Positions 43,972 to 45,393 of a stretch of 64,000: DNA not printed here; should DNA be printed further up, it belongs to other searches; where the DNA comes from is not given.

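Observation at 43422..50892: Lower-GC accessory island: AtzD-AtzG-AtzE on one strand facing a TctC-AtzH-M20 operon, with no allophanate hydrolase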

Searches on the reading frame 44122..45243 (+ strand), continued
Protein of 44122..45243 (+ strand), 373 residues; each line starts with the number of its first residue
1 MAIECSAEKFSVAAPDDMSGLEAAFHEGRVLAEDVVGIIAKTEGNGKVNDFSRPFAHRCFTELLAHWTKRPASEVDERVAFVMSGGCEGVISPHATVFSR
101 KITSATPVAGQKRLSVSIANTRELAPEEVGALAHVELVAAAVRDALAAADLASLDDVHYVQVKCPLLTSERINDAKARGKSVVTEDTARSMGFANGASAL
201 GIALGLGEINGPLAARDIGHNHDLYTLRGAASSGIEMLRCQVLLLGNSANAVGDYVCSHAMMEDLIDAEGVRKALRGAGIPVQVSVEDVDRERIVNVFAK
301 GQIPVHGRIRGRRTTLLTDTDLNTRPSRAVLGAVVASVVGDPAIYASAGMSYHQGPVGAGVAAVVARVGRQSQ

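Call 41: search_protein_families(library=pfam, proteins=[L028:8457-9929:+, L028:5769-7355:-, L035:12265-13812:+, L022:13841-14866:-, L032:7387-7854:-, L024:13254-13781:+, L023:7772-8257:+, L026:11555-12130:-, L021:9167-10918:-, L041:5168-7171:+], max_evalue=0.0001)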
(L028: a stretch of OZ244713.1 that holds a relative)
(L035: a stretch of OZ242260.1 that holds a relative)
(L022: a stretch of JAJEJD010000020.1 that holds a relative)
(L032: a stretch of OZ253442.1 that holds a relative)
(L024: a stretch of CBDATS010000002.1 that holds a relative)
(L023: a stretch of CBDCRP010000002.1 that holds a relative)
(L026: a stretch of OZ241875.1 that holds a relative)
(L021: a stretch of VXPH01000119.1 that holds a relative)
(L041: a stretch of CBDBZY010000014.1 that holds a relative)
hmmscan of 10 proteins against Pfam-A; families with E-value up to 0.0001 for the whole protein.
L028:8457-9929:+ (490 aa): 2 families
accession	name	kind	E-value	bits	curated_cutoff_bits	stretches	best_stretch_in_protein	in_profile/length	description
PF01979.26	Amidohydro_1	-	4.6e-58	197.6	25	1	80-449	2-343/345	Amidohydrolase family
PF07969.17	Amidohydro_3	-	2.8e-22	80.3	29.7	1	242-450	260-470/472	Amidohydrolase family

L028:5769-7355:- (528 aa): 4 families
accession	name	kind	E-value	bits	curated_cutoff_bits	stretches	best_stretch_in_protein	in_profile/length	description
PF01593.30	Amino_oxidase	-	4.2e-11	43.2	19.8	1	17-494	4-424/443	Flavin containing amine oxidoreductase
PF13450.12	NAD_binding_8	-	9.5e-11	42.3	21.9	1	10-73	2-63/68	NAD(P)-binding Rossmann-like domain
PF01266.30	DAO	-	1.8e-08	34.7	27.9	0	10-43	5-38/353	FAD dependent oxidoreductase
PF07992.20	Pyr_redox_2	-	1.9e-05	24.7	26.1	0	9-45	5-42/291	Pyridine nucleotide-disulphide oxidoreductase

L035:12265-13812:+ (515 aa): 2 families
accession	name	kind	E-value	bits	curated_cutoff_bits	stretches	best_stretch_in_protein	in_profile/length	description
PF00883.26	Peptidase_M17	-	4.2e-122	407.7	25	1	187-495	1-309/310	Cytosol aminopeptidase family, catalytic domain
PF02789.23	Peptidase_M17_N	-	9.6e-22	77.7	23.4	1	34-148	12-128/129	Cytosol aminopeptidase family, N-terminal domain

L022:13841-14866:- (341 aa): 0 families

L032:7387-7854:- (155 aa): 1 family
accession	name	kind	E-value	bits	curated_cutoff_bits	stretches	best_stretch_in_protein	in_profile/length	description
PF01042.26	Ribonuc_L-PSP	-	1.3e-24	87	27.3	1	38-151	6-120/121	Endoribonuclease L-PSP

L024:13254-13781:+ (175 aa): 0 families

L023:7772-8257:+ (161 aa): 0 families

L026:11555-12130:- (191 aa): 3 families
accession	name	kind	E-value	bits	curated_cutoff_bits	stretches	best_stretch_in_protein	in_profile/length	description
PF07883.17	Cupin_2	-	1.5e-15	57.1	27.2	1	81-148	5-70/70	Cupin domain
PF02311.25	AraC_binding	-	1.1e-05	25.6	21.1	1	91-148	19-74/135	AraC-like ligand binding domain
PF05899.18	Cupin_3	-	1.3e-05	25.3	23.5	1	85-134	14-64/74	EutQ-like cupin domain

L021:9167-10918:- (583 aa): 0 families

L041:5168-7171:+ (667 aa): 0 families

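Call 42: search_protein_families(library=pfam, proteins=[L061:9134-10564:+, L058:15975-17525:+, L057:11165-12433:+, L049:20050-20991:+, L057:12469-13776:+, L058:11104-12303:+, L043:5525-7171:+, L052:6462-7997:+, L083:1843-2934:+, L069:13160-14686:-], max_evalue=0.0001)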
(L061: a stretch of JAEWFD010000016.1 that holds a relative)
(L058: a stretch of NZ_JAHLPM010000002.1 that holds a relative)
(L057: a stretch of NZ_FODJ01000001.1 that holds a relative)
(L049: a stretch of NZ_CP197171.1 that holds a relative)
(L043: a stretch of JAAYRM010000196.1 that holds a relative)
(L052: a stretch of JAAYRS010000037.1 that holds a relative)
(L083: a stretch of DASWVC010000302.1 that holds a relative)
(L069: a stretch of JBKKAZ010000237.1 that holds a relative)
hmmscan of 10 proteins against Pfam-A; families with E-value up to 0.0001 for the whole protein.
L061:9134-10564:+ (476 aa): 1 family
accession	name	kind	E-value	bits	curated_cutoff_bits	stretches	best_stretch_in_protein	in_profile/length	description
PF06545.17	AllG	-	7.4e-94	313.7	27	1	145-359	1-215/215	Oxamate carbamoyltransferase subunit AllG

L058:15975-17525:+ (516 aa): 2 families
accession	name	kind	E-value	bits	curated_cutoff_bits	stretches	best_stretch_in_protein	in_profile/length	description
PF00549.24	Ligase_CoA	-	6.4e-38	130.2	24.5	1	351-508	1-123/128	CoA-ligase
PF02629.25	CoA_binding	-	1.7e-15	57.9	22.3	1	193-285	3-94/97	CoA binding domain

L057:11165-12433:+ (422 aa): 0 families

L049:20050-20991:+ (313 aa): 1 family
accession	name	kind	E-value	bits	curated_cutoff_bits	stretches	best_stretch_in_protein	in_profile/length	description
PF00696.33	AA_kinase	-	4.3e-27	95.8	24.9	1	3-290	2-232/234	Amino acid kinase family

L057:12469-13776:+ (435 aa): 1 family
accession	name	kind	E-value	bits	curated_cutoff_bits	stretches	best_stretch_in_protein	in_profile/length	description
PF00860.26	Xan_ur_permease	-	4e-84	283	27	1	26-400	2-388/389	Permease family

L058:11104-12303:+ (399 aa): 2 families
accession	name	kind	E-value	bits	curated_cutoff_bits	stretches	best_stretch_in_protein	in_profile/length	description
PF07969.17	Amidohydro_3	-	3.7e-34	119.4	29.7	1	41-373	1-445/472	Amidohydrolase family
PF01979.26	Amidohydro_1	-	4.1e-20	72.7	25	1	49-386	1-325/345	Amidohydrolase family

L043:5525-7171:+ (548 aa): 3 families
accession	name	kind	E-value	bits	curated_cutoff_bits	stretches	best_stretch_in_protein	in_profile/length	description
PF07905.16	PucR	-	8.2e-28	97.5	33.5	1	19-134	2-115/118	Purine catabolism regulatory protein-like family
PF13556.12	HTH_30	-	1.6e-15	57.1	27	1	479-535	1-58/59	PucR C-terminal helix-turn-helix domain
PF17853.6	GGDEF_2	-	2.7e-10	40.9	24.5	1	291-419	2-109/116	GGDEF-like domain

L052:6462-7997:+ (511 aa): 0 families

L083:1843-2934:+ (363 aa): 1 family
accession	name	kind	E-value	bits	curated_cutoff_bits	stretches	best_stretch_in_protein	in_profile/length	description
PF02653.21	BPD_transp_2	-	2.9e-39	135.3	26.8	1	76-351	4-269/269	Branched-chain amino acid transport system / permease component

L069:13160-14686:- (508 aa): 2 families
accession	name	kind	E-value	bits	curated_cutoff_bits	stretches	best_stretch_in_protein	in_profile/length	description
PF00005.33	ABC_tran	-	6e-55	186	25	2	18-165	2-137/137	ABC transporter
PF13304.12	AAA_21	-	2.1e-08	35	27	0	143-195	244-299/304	AAA domain, putative AbiEii toxin, Type IV TA system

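Call 64: search_protein_families(library=ncbifam, proteins=[L028:8457-9929:+, L003:6480-8024:+, L007:13147-14649:-, L007:11113-12714:-, L003:158-1567:-, L007:14836-16122:+, L028:5769-7355:-, L023:7772-8257:+, L003:1645-2274:+], max_evalue=0.00001)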
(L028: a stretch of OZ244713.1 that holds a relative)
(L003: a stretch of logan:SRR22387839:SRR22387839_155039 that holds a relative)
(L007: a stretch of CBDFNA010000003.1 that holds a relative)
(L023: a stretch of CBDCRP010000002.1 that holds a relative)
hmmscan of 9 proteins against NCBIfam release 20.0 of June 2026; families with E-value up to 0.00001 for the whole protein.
L028:8457-9929:+ (490 aa): 58 families (the best 25 are shown)
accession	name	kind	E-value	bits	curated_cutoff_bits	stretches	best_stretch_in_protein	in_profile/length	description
NF005557.0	PRK07228.1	equivalog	9.6e-94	314.6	522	1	28-485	3-443/445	5'-deoxyadenosine deaminase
NF004701.0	PRK06038.1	equivalog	1.1e-86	291.2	609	1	28-482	6-429/432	N-ethylammeline chlorohydrolase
NF006549.0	PRK09045.1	equivalog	1.3e-80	271.2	540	1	29-465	11-428/444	TRZ/ATZ family hydrolase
NF006056.0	PRK08204.1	subfamily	4.7e-65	220.1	391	1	26-484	3-445/449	hypothetical protein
NF006252.0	PRK08393.1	equivalog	4.4e-64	217.1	617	2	211-470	156-415/424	N-ethylammeline chlorohydrolase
NF006055.0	PRK08203.1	equivalog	1.2e-63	215.3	532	1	26-475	5-447/455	8-oxoguanine deaminase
NF004995.0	PRK06380.1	subfamily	7.4e-56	189.9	567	2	239-464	180-411/418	metal-dependent hydrolase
NF009059.0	PRK12393.1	equivalog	1.6e-52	178.7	543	1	29-482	8-458/460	amidohydrolase family protein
NF012037.0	PRK15493.1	equivalog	5.2e-51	173.8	779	1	32-471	7-426/435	bifunctional S-methyl-5'-thioadenosine deaminase/S-adenosylhomocysteine deaminase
TIGR02967.1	guan_deamin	equivalog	2.7e-42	145.2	375.4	1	46-419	5-364/401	guanine deaminase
NF005540.0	PRK07203.1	equivalog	8.3e-42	143.3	444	2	242-479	203-438/444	putative aminohydrolase SsnA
TIGR03314.1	Se_ssnA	subfamily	3e-41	141.7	455.5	1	28-474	1-432/441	putative selenium metabolism protein SsnA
NF005211.0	PRK06687.1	equivalog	4.6e-41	141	703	2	256-456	208-413/419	TRZ/ATZ family protein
NF006681.0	PRK09229.1-2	equivalog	8.7e-40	136.8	362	2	241-473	212-445/451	formimidoylglutamate deiminase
NF006679.0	PRK09228.1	subfamily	3.1e-39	134.9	351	1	40-419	24-389/433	guanine deaminase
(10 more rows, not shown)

L003:6480-8024:+ (514 aa): 28 families (the best 25 are shown)
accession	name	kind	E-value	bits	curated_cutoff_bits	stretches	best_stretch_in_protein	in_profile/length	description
NF006055.0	PRK08203.1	equivalog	1.6e-114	382.9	532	1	22-492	3-454/455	8-oxoguanine deaminase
NF009059.0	PRK12393.1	equivalog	2.5e-86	290.2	543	1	22-492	4-459/460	amidohydrolase family protein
NF005557.0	PRK07228.1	equivalog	1.6e-57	195.2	522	1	43-494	18-443/445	5'-deoxyadenosine deaminase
NF006549.0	PRK09045.1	equivalog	3.4e-49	167.7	540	1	49-485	32-436/444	TRZ/ATZ family hydrolase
NF006681.0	PRK09229.1-2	equivalog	5.2e-49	167.2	362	1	75-477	47-440/451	formimidoylglutamate deiminase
NF004701.0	PRK06038.1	equivalog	2e-48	165.2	609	2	230-492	175-430/432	N-ethylammeline chlorohydrolase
NF006252.0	PRK08393.1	equivalog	1e-46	159.9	617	2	237-486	179-421/424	N-ethylammeline chlorohydrolase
NF004801.0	PRK06151.1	subfamily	3.3e-41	141.7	416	1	71-496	45-470/491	chlorohydrolase family protein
TIGR02022.1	hutF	equivalog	8.2e-38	130.3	413.05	1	79-474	46-441/455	formimidoylglutamate deiminase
NF012037.0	PRK15493.1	equivalog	5.3e-36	124.3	779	1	230-485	180-430/435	bifunctional S-methyl-5'-thioadenosine deaminase/S-adenosylhomocysteine deaminase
NF006056.0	PRK08204.1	subfamily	7.6e-36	123.8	391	1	72-495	46-447/449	hypothetical protein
NF004995.0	PRK06380.1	subfamily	2.5e-34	119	567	1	235-479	174-414/418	metal-dependent hydrolase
TIGR02967.1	guan_deamin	equivalog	1.4e-33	116.5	375.4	1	70-460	31-401/401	guanine deaminase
NF005540.0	PRK07203.1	equivalog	1.9e-33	115.8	444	1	49-492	24-442/444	putative aminohydrolase SsnA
NF006679.0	PRK09228.1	subfamily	2.2e-33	115.7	351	1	49-464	34-430/433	guanine deaminase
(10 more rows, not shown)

L007:13147-14649:- (500 aa): 30 families (the best 25 are shown)
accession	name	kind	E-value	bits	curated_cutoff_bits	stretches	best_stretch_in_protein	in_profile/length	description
NF006055.0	PRK08203.1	equivalog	2.1e-118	395.7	532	1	7-474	3-453/455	8-oxoguanine deaminase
NF009059.0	PRK12393.1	equivalog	1.5e-86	290.9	543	1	7-474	4-458/460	amidohydrolase family protein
NF005557.0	PRK07228.1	equivalog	1.9e-58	198.2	522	1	27-476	17-442/445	5'-deoxyadenosine deaminase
NF006549.0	PRK09045.1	equivalog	3.9e-54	183.9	540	2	199-466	172-434/444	TRZ/ATZ family hydrolase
NF004701.0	PRK06038.1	equivalog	3.6e-49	167.6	609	1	10-475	6-430/432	N-ethylammeline chlorohydrolase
NF006681.0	PRK09229.1-2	equivalog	6.7e-47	160.3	362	1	30-468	20-448/451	formimidoylglutamate deiminase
NF004801.0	PRK06151.1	subfamily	2e-45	155.6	416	1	29-479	22-470/491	chlorohydrolase family protein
NF006252.0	PRK08393.1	equivalog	5.2e-45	154.2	617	1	27-458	16-410/424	N-ethylammeline chlorohydrolase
NF006056.0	PRK08204.1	subfamily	3.2e-43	148.2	391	1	10-478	5-447/449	hypothetical protein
NF005540.0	PRK07203.1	equivalog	9e-39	133.3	444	1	26-475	16-442/444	putative aminohydrolase SsnA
TIGR03314.1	Se_ssnA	subfamily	1.5e-35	123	455.5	1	27-474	16-440/441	putative selenium metabolism protein SsnA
TIGR02022.1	hutF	equivalog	1.8e-35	122.6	413.05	1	50-456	34-440/455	formimidoylglutamate deiminase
TIGR02967.1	guan_deamin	equivalog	7.5e-32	110.8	375.4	1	54-412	32-363/401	guanine deaminase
NF006679.0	PRK09228.1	subfamily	4.8e-30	104.7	351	1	32-446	32-429/433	guanine deaminase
NF004995.0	PRK06380.1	subfamily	7.3e-30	104.3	567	1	32-463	22-415/418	metal-dependent hydrolase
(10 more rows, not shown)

L007:11113-12714:- (533 aa): 26 families (the best 25 are shown)
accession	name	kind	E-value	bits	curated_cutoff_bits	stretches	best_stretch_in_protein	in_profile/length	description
NF006169.0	PRK08310.1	equivalog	3.4e-143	477.8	391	1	140-520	3-386/395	amidase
TIGR02715.1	amido_AtzE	subfamily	3.9e-60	204.1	425.75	1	156-521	58-441/452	AtzE family amidohydrolase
NF006631.0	PRK09201.1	equivalog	5.8e-60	203.3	461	2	156-327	65-235/466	AtzE family amidohydrolase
NF004766.0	PRK06102.1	equivalog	1.7e-55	189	559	1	156-520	65-443/455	amidase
NF005460.0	PRK07056.1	subfamily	1.3e-52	179.3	447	1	158-522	69-447/457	amidase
NF004622.0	PRK05962.1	equivalog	2.1e-52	178.4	463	1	156-528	46-428/431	amidase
NF005688.0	PRK07488.1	equivalog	9.1e-52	176.5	532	1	156-315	68-225/474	indoleacetamide hydrolase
TIGR00132.1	gatA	equivalog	3.9e-51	174.3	481.1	2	161-315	56-208/466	Asp-tRNA(Asn)/Glu-tRNA(Gln) amidotransferase subunit GatA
NF006043.0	PRK08186.1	subfamily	1.9e-47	162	487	1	159-327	65-230/600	allophanate hydrolase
NF005565.0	PRK07235.1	subfamily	1.1e-43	149.7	545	2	137-312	64-235/506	amidase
TIGR02713.1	allophanate_hyd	equivalog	1.5e-43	149.2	511.05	1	159-321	28-187/563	allophanate hydrolase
NF005687.0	PRK07487.1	subfamily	1e-37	130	428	1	156-292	66-200/468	amidase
NF004816.0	PRK06170.1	equivalog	2.2e-37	128.9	503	1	156-304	70-213/493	amidase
NF005517.0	PRK07139.1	equivalog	7.8e-33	113.8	546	1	160-313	34-184/439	amidase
NF004815.0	PRK06169.1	equivalog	1.6e-32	112.6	506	1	156-292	68-203/471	amidase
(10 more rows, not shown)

L003:158-1567:- (469 aa): 19 families
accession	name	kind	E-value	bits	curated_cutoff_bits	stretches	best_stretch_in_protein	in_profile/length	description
NF006769.0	PRK09290.1-3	subfamily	2.9e-138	461.1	452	1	55-463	6-413/417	allantoate amidohydrolase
NF006771.0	PRK09290.1-5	subfamily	1.2e-116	389.6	399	1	59-463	4-411/413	allantoate amidohydrolase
NF009527.0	PRK12891.1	subfamily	7.7e-116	387.6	461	1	55-460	4-419/426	Zn-dependent hydrolase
TIGR01879.1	hydantase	subfamily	1.4e-108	363.4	204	1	63-460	2-400/401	hydantoinase/carbamoylase family amidase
NF009530.0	PRK12893.1-4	subfamily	3.9e-107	358.9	551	1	58-461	6-407/423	Zn-dependent hydrolase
NF006772.0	PRK09290.2-1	subfamily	2.4e-96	323.2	424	1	59-464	12-418/430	allantoate amidohydrolase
NF058540.1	Ncarbamyl_ErtE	equivalog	2e-95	319.9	520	1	55-463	4-416/418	N-carbamyl-l-glutamate amidohydrolase ErtE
NF009528.0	PRK12893.1-1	subfamily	6.3e-94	315.2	570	1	58-458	12-411/420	Zn-dependent hydrolase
NF006775.0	PRK09290.2-5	equivalog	1.5e-91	307.1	479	1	59-462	10-414/419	allantoate amidohydrolase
NF009529.0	PRK12893.1-2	equivalog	1.7e-91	307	508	1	55-461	3-407/411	Zn-dependent hydrolase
NF006768.0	PRK09290.1-1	equivalog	2.7e-85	286.7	532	1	66-461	11-407/411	allantoate deiminase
TIGR03176.1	AllC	equivalog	2.1e-75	254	597.75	1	66-461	7-402/406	allantoate deiminase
NF009531.0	PRK12893.1-5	equivalog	2.8e-74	250.1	486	1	57-463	5-413/421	Zn-dependent hydrolase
NF006770.0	PRK09290.1-4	equivalog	9e-70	235.4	372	1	68-462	9-401/403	allantoate amidohydrolase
NF006773.0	PRK09290.2-2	equivalog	9.1e-64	215.9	584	1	60-460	14-415/419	allantoate amidohydrolase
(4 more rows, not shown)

L007:14836-16122:+ (428 aa): 21 families
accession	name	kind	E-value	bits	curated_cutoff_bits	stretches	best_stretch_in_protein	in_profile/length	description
NF006769.0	PRK09290.1-3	subfamily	1.1e-140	469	452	1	15-420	9-413/417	allantoate amidohydrolase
NF009527.0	PRK12891.1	subfamily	6.6e-119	397.7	461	1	14-417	6-419/426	Zn-dependent hydrolase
NF009530.0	PRK12893.1-4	subfamily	6.8e-118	394.4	551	1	16-415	7-404/423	Zn-dependent hydrolase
NF006771.0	PRK09290.1-5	subfamily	1.9e-117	392.2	399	1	17-419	5-410/413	allantoate amidohydrolase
TIGR01879.1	hydantase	subfamily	9.3e-116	387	204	1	20-417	2-400/401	hydantoinase/carbamoylase family amidase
NF009528.0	PRK12893.1-1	subfamily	2e-105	353.1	570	1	15-415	12-411/420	Zn-dependent hydrolase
NF058540.1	Ncarbamyl_ErtE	equivalog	3.8e-98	328.8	520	1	15-418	7-414/418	N-carbamyl-l-glutamate amidohydrolase ErtE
NF006772.0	PRK09290.2-1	subfamily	2.2e-95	320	424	1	27-426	23-423/430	allantoate amidohydrolase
NF006775.0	PRK09290.2-5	equivalog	5.3e-91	305.4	479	1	17-421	11-416/419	allantoate amidohydrolase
NF009529.0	PRK12893.1-2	equivalog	2.5e-88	296.6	508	1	15-420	6-409/411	Zn-dependent hydrolase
NF006768.0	PRK09290.1-1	equivalog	3.3e-85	286.5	532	1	27-421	15-410/411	allantoate deiminase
NF009531.0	PRK12893.1-5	equivalog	2.8e-77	260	486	1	15-420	6-413/421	Zn-dependent hydrolase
TIGR03176.1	AllC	equivalog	2.3e-72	244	597.75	1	28-420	12-404/406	allantoate deiminase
NF006770.0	PRK09290.1-4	equivalog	4.9e-71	239.6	372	1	27-419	11-401/403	allantoate amidohydrolase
NF006773.0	PRK09290.2-2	equivalog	1e-64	219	584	1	16-419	13-417/419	allantoate amidohydrolase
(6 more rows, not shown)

L028:5769-7355:- (528 aa): 8 families
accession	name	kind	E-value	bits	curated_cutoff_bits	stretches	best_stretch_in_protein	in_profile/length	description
NF045689.1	BCarotKetCrtO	equivalog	7.5e-59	199.7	1000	2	3-147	2-148/563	beta-carotene ketolase CrtO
TIGR02734.1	crtI_fam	subfamily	1.9e-19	69.7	238.1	1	93-498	87-474/504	phytoene desaturase family protein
NF058655.1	CrtID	equivalog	4.2e-13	49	640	1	9-282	3-273/478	bifunctional phytoene desaturase/3,4-desaturase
TIGR02730.1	carot_isom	equivalog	5.3e-13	48.6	586.9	0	219-321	221-322/493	carotenoid isomerase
NF045637.1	carotdesatCrtDProt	equivalog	7.8e-13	47.8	580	1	94-355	88-338/485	1-hydroxycarotenoid 3,4-desaturase CrtD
NF005560.0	PRK07233.1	equivalog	2e-08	33.5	252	0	10-47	6-43/435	hypothetical protein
TIGR02733.1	desat_CrtD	equivalog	1.3e-06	27.3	549.7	0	9-46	6-43/492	C-3',4' desaturase CrtD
TIGR03467.1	HpnE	equivalog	7.4e-06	25.5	283.05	0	10-46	4-40/430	hydroxysqualene dehydroxylase HpnE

L023:7772-8257:+ (161 aa): 0 families

L003:1645-2274:+ (209 aa): 5 families
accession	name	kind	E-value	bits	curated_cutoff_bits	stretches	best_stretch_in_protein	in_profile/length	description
NF007408.0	PRK09943.1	equivalog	6.6e-27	94.3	211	1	21-209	3-185/185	HTH-type transcriptional regulator PuuR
NF006015.0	PRK08154.1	subfamily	6.6e-08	32.1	204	1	17-98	22-103/314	anaerobic benzoate catabolism transcriptional regulator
NF041951.1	phage_RstR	subfamily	2.4e-07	31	80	1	28-92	5-69/108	RstR family transcriptional repressor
NF010465.0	PRK13890.1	equivalog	5e-06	26.6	96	1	37-94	17-74/121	conjugal transfer protein TrbA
TIGR03070.1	couple_hipB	subfamily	9.6e-06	25.5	71.65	0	27-79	4-56/58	type II toxin-antitoxin system Y4mF family antitoxin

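Call 76: search_dna_similar(query=window:44122-45243:+, collection=plasmids, mode=protein, max_rows=25)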
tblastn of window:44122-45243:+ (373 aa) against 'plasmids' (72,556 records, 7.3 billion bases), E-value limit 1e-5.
Records with a match: 132; places in all: 139; records where one place covers at least 80% of the query: 6.
Best place of each record, by identity: <60% 132.
By first word of the organism name: Rhizobium 67; Citrobacter 18; Klebsiella 10; Enterobacter 8; Pseudomonas 6; Leclercia 5; Raoultella 4; Acidithiobacillus 2; Aminobacter 1; Agrobacterium 1; and 10 more.
By predicted mobility (MOB-suite, as given by PLSDB): conjugative 66; non-mobilizable 56; mobilizable 10.
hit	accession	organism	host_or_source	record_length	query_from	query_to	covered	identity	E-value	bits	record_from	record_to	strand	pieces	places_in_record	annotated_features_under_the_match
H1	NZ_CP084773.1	Klebsiella quasipneumoniae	Water (environment),Whole organism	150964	15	356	92%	41.8%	5e-46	175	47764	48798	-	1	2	ring-opening amidohydrolase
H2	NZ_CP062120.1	Aminobacter sp. SR38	bacterial pure culture,soil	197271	15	356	92%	41.8%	5e-46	175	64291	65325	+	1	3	ring-opening amidohydrolase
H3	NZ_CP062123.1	Pseudomonas sp. ADPe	bacterial pure culture,soil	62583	14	302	77%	44.1%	1e-41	162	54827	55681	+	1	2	atzD: cyanuric acid amidohydrolase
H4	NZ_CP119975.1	Agrobacterium leguminum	pure culture,soil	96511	14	302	77%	44.1%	1e-41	162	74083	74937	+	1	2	atzD: cyanuric acid amidohydrolase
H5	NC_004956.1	Pseudomonas sp. ADP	-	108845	14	302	77%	44.1%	1e-41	162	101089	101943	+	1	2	atzD: cyanuric acid amidohydrolase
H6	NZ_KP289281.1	Pseudomonas sp. EGD-AKN5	-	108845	14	302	77%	44.1%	1e-41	162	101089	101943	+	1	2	atzD: cyanuric acid amidohydrolase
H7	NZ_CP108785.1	Embleya sp. NBC_00888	-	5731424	9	300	78%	43.2%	1e-37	151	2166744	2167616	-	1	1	none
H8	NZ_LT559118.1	Nonomuraea gerenzanensis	-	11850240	9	300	78%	42.9%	3e-39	155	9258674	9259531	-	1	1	none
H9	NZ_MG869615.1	Polaromonas sp. E10S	Ecology Glacier, King George Island, ...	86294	9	302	79%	42.1%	2e-42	165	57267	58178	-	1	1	ring-opening amidohydrolase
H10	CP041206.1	Rhizobium sp. NIBRBAC000502774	Genome assembly,Coal mine soil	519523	14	302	77%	42.8%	2e-44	171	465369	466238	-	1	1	ring-opening amidohydrolase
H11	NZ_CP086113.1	Skermanella rosea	single cell,hydrocarbon-contaminated ...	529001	9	302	79%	41.1%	6e-29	125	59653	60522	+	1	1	ring-opening amidohydrolase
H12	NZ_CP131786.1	Pseudomonas aeruginosa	Homo sapiens,culture,blood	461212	1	302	81%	40.0%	6e-41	160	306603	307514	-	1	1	ring-opening amidohydrolase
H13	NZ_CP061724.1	Pseudomonas putida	a feces sample of migratory birds origin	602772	1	302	81%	39.7%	1e-40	160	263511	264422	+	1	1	ring-opening amidohydrolase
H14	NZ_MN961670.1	Pseudomonas putida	Homo sapiens,urine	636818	1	302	81%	39.7%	1e-40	160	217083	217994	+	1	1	ring-opening amidohydrolase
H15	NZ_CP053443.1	Rhizobium brockwellii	Trifolium repens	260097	7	274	72%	44.6%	4e-38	152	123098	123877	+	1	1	atzD: cyanuric acid amidohydrolase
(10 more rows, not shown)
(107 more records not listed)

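Call 84: search_solved_structures(query=L003:6480-8024:+, max_evalue=1e-20)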
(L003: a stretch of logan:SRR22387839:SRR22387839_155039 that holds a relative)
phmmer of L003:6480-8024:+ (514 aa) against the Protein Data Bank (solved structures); distinct sequences matched with E-value up to 1e-20: 14.
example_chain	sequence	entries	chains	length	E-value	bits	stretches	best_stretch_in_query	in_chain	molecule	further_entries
3hpa_A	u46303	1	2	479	3.1e-83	283.3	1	18-492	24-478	AMIDOHYDROLASE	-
7ww2_A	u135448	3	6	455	1.2e-80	274.8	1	24-491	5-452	8-oxoguanine deaminase | Hydroxydechloroatrazine ethylaminohydrolase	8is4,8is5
3lsb_A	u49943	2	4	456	9.6e-66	225.7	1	41-480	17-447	Triazine hydrolase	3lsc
3ls9_A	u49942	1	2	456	1.5e-65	225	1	41-480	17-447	Triazine hydrolase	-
4l9x_A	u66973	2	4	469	1.6e-65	224.9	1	40-480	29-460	Triazine hydrolase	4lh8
5hmd_A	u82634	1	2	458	1.9e-65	224.7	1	41-480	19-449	Triazine hydrolase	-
5hmf_A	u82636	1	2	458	2.3e-64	221.1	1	41-480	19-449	Triazine hydrolase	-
5hme_A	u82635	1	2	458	3.6e-64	220.5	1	41-480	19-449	Triazine hydrolase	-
4v1x_A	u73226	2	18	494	1.1e-49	172.6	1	22-495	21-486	ATRAZINE CHLOROHYDROLASE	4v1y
2paj_A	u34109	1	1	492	1.5e-46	162.4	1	21-465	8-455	putative cytosine/guanine deaminase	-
3lnp_A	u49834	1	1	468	4e-39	137.8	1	59-487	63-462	Amidohydrolase family Protein OLEI01672_1_465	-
4dyk_A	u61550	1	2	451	6.9e-34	120.6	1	76-488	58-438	AMIDOHYDROLASE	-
4gbd_A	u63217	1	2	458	1.2e-33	119.7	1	76-485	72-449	Putative uncharacterized protein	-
4f0r_A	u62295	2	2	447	1.3e-29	106.5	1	251-475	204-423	5-methylthioadenosine/S-adenosylhomocysteine deaminase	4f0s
